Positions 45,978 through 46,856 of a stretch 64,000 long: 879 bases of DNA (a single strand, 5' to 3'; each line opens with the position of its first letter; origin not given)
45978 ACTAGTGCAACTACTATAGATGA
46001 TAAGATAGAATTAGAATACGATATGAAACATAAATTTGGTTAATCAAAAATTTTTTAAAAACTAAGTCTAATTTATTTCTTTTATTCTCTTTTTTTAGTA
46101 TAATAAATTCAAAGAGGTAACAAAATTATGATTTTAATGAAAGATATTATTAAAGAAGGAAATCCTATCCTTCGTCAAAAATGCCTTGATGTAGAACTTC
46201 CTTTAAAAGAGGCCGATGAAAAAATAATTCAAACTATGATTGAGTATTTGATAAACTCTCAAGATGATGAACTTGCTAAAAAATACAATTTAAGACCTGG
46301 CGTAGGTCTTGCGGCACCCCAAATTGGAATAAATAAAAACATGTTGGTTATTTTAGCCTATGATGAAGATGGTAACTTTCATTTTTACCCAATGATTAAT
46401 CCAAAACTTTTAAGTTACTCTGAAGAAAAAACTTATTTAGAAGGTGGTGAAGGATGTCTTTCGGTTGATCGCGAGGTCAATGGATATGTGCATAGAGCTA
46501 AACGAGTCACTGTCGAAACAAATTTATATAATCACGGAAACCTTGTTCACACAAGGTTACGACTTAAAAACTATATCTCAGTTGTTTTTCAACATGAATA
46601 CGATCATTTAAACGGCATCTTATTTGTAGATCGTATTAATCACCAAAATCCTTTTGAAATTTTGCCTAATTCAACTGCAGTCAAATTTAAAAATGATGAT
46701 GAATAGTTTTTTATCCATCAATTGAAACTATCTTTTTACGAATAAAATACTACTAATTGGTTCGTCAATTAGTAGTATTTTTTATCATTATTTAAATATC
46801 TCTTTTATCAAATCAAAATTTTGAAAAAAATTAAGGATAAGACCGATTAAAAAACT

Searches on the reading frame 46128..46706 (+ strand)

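Call 6: search_protein_families(library=pfam, proteins=[window:46128-46706:+], max_evalue=0.01)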
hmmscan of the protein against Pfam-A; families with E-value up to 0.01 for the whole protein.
window:46128-46706:+ (192 aa): 1 family
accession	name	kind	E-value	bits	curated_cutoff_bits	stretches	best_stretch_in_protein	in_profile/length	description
PF01327.26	Pep_deformylase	-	2.2e-38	131.7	22.8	1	4-174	1-154/156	Polypeptide deformylase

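Call 7: search_protein_families(library=ncbifam, proteins=[window:46128-46706:+], max_evalue=0.01)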
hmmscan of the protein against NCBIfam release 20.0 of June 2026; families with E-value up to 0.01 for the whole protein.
window:46128-46706:+ (192 aa): 6 families
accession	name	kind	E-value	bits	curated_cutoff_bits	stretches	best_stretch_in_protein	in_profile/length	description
TIGR00079.1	pept_deformyl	equivalog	5.9e-40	136.5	103.95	1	5-180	2-157/161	peptide deformylase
NF001159.1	PRK00150.1-3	subfamily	6.9e-29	100.5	125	1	5-175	3-155/167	peptide deformylase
NF009483.0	PRK12846.1-4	equivalog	7.7e-15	55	267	1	48-170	34-156/193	peptide deformylase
NF006670.0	PRK09218.1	equivalog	1.4e-14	54.2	162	1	27-165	20-135/136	peptide deformylase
NF009484.0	PRK12846.1-5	equivalog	1.7e-12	47.4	190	1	41-171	27-148/165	peptide deformylase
NF011189.0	PRK14595.1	equivalog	4.3e-11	42.8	232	1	5-172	4-148/162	peptide deformylase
